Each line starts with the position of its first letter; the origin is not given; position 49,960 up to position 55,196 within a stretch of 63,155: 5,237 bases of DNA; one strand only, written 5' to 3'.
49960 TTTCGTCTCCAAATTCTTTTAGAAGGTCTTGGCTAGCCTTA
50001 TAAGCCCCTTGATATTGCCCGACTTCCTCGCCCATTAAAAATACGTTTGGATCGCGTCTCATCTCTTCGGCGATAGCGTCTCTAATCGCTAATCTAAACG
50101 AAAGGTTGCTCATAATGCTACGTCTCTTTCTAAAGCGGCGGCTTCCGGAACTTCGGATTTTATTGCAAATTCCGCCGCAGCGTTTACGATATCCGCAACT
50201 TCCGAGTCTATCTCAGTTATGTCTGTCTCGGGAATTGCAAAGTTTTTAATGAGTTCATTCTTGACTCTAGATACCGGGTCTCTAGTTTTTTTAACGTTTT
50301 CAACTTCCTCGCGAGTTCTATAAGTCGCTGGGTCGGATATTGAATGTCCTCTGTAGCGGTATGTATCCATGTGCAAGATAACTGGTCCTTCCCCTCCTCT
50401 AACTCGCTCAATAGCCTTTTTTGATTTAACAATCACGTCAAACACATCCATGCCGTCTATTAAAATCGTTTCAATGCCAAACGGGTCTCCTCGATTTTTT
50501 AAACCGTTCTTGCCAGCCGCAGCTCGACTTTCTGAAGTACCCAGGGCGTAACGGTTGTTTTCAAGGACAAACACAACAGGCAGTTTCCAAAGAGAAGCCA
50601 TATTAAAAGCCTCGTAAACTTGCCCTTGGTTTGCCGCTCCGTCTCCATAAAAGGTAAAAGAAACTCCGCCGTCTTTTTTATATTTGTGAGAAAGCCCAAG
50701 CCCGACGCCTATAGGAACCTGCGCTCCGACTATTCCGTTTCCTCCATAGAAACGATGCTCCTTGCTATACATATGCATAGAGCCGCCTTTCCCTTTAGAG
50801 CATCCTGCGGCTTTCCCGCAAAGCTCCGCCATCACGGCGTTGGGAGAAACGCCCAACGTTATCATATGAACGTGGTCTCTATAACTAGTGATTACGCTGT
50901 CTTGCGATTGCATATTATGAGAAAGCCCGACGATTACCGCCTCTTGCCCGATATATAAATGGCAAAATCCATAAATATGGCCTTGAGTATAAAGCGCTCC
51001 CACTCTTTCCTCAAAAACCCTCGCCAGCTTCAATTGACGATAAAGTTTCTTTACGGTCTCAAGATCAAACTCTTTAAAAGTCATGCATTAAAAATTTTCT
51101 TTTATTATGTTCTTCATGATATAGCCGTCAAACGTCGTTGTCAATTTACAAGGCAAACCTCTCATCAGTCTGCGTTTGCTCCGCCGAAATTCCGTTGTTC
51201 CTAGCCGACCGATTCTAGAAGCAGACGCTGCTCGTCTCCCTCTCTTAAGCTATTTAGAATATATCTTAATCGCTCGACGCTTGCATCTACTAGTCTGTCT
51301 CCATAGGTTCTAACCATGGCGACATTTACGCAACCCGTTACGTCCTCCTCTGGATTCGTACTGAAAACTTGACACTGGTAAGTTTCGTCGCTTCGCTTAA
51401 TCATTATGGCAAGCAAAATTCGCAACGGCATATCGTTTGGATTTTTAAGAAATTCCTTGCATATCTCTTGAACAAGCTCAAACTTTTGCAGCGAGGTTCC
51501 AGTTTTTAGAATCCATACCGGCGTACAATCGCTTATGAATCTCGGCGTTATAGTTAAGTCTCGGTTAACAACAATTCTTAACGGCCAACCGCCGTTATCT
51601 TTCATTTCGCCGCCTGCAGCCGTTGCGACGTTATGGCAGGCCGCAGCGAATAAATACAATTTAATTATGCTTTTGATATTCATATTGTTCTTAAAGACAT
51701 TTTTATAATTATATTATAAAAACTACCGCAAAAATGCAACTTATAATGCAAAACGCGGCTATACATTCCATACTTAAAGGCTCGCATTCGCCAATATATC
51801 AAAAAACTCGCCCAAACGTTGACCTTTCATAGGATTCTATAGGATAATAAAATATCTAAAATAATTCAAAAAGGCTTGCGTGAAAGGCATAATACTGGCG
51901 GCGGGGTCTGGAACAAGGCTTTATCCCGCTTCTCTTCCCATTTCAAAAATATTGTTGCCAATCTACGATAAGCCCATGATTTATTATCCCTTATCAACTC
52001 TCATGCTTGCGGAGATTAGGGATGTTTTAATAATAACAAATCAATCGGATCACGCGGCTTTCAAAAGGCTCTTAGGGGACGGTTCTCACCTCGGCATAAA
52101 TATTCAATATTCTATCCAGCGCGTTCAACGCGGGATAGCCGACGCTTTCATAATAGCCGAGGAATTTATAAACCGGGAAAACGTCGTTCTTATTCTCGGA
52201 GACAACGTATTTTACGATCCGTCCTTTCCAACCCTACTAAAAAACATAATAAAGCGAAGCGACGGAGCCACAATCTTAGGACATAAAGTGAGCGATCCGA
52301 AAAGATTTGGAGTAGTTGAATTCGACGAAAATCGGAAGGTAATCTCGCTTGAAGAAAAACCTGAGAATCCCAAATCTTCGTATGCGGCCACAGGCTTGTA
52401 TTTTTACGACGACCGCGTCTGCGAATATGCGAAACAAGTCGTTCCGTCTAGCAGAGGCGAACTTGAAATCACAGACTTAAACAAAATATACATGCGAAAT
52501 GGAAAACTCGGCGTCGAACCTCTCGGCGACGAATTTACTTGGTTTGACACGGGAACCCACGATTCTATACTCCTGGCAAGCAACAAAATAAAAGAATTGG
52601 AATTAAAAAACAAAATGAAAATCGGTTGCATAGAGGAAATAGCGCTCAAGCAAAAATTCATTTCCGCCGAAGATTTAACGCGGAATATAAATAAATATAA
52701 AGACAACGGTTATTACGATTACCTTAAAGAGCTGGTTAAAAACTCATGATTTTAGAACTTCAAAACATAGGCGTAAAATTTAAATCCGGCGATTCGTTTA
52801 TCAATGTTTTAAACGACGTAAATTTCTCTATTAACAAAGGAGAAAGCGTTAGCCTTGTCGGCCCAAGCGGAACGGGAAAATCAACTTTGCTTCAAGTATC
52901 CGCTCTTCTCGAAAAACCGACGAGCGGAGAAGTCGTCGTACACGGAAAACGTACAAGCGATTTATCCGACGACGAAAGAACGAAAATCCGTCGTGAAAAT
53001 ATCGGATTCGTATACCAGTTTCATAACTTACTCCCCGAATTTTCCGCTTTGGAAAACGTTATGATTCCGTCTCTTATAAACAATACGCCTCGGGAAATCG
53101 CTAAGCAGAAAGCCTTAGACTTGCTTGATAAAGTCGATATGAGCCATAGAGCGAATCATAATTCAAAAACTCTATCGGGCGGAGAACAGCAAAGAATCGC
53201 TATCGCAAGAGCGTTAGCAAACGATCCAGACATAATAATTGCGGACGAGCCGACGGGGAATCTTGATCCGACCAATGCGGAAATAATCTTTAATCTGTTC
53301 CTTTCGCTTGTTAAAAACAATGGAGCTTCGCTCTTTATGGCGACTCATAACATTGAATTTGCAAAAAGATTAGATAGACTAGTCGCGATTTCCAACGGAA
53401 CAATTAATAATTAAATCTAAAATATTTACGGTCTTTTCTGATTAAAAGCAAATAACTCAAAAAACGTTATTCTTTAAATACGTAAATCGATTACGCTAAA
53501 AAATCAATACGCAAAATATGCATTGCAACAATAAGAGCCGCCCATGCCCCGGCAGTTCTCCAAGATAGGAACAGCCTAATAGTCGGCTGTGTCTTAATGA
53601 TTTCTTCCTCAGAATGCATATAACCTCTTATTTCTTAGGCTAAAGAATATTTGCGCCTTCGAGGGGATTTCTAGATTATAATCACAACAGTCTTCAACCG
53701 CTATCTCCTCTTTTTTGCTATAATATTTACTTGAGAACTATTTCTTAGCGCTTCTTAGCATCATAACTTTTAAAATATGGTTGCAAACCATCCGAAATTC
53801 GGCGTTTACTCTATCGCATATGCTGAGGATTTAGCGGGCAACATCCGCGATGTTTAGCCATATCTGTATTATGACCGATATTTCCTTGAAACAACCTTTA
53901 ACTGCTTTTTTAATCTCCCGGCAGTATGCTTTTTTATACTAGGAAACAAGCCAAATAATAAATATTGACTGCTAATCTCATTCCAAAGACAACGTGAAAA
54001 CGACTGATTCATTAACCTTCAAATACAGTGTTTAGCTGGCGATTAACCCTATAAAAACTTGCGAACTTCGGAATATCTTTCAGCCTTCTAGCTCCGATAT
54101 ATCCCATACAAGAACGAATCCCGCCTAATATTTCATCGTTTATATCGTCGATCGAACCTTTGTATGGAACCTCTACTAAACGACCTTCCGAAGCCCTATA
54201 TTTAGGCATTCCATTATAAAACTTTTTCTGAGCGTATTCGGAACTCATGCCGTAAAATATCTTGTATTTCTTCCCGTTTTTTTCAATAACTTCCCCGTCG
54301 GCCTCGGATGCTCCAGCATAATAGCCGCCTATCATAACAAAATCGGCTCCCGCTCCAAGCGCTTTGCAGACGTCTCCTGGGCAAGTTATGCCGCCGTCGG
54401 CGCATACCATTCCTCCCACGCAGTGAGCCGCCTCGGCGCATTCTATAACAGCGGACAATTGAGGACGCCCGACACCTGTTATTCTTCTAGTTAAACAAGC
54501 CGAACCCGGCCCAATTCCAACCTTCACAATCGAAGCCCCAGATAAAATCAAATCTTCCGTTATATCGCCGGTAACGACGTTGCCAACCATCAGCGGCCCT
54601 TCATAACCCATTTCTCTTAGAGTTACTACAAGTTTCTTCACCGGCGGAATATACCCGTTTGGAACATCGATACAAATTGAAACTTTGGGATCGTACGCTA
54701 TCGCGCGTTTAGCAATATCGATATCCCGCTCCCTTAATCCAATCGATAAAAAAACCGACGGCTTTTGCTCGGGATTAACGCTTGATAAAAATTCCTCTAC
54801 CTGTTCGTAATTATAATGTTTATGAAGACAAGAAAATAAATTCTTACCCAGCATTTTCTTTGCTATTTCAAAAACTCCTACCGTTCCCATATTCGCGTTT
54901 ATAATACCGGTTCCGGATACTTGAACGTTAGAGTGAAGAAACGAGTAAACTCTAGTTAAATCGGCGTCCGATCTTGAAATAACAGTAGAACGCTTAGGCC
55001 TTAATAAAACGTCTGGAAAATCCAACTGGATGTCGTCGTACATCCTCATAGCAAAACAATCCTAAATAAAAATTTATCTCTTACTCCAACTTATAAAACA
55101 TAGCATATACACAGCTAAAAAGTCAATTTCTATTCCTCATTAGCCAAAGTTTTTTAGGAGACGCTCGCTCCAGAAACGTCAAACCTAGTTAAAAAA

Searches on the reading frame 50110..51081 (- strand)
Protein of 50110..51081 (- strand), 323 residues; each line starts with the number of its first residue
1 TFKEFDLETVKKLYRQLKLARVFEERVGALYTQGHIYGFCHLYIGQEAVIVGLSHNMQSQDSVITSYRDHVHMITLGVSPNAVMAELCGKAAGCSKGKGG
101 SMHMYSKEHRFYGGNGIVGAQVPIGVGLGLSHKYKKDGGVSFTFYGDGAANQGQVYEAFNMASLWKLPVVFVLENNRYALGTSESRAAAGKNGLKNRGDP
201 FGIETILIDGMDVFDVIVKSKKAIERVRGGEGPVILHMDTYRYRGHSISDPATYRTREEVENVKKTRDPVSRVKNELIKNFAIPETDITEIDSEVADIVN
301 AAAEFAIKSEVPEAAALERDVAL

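Call 86: search_protein_families(library=pfam, proteins=[window:50110-51081:-], max_evalue=0.001)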
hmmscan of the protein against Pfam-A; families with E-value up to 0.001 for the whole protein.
window:50110-51081:- (323 aa): 1 family
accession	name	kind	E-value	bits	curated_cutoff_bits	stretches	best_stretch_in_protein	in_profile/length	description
PF00676.26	E1_dh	-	3e-92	309.2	22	1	17-313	3-298/300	Dehydrogenase E1 component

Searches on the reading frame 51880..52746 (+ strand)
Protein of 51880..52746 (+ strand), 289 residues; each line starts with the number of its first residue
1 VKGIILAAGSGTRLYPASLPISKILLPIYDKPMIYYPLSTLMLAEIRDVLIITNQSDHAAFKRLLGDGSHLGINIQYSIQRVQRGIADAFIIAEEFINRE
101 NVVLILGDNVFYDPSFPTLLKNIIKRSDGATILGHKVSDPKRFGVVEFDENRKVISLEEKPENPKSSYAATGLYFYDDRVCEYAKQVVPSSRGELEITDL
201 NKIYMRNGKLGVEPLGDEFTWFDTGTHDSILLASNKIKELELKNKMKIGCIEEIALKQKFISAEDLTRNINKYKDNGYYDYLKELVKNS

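Call 86: search_protein_families(library=pfam, proteins=[window:51880-52746:+], max_evalue=0.001)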
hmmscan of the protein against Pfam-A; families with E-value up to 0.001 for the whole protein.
window:51880-52746:+ (289 aa): 2 families
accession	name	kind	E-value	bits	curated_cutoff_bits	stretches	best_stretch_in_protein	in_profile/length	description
PF00483.29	NTP_transferase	-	1.4e-69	234.9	21.2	1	2-238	1-243/245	Nucleotidyl transferase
PF12804.13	NTP_transf_3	-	1.3e-08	35.7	27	1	3-130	1-117/160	MobA-like NTP transferase domain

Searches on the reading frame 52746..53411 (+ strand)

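Call 86: search_protein_families(library=pfam, proteins=[window:52746-53411:+], max_evalue=0.001)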
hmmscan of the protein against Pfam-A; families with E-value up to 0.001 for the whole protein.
window:52746-53411:+ (222 aa): 7 families
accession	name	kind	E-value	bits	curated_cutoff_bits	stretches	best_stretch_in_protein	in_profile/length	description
PF00005.33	ABC_tran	-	9.4e-37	127.1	25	1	22-170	1-136/137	ABC transporter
PF13304.12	AAA_21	-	3.4e-08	34.3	27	1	126-204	221-301/304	AAA domain, putative AbiEii toxin, Type IV TA system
PF13166.12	AAA_13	-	1.4e-05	24.4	36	1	134-214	491-582/713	AAA domain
PF13555.12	AAA_29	-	0.00033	20.8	27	1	25-54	15-45/61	P-loop containing region of AAA domain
PF13175.12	AAA_15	-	0.00033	20.8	32.1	0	158-205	326-373/374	AAA ATPase domain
PF02463.25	SMC_N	-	0.0004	20.3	40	0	36-217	28-213/220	RecF/RecN/SMC N terminal domain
PF13191.12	AAA_16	-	0.00046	21.2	32.6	0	31-58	23-51/167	AAA ATPase domain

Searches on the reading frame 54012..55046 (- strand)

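Call 86: search_protein_families(library=pfam, proteins=[window:54012-55046:-], max_evalue=0.001)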
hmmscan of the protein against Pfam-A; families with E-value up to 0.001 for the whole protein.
window:54012-55046:- (344 aa): 2 families
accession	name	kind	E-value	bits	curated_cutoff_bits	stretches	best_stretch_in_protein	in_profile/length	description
PF00478.31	IMPDH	-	1.5e-64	218.7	25.6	1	8-335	2-335/345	IMP dehydrogenase / GMP reductase domain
PF01070.24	FMN_dh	-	2.1e-05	24.2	24.9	1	200-252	263-314/350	FMN-dependent dehydrogenase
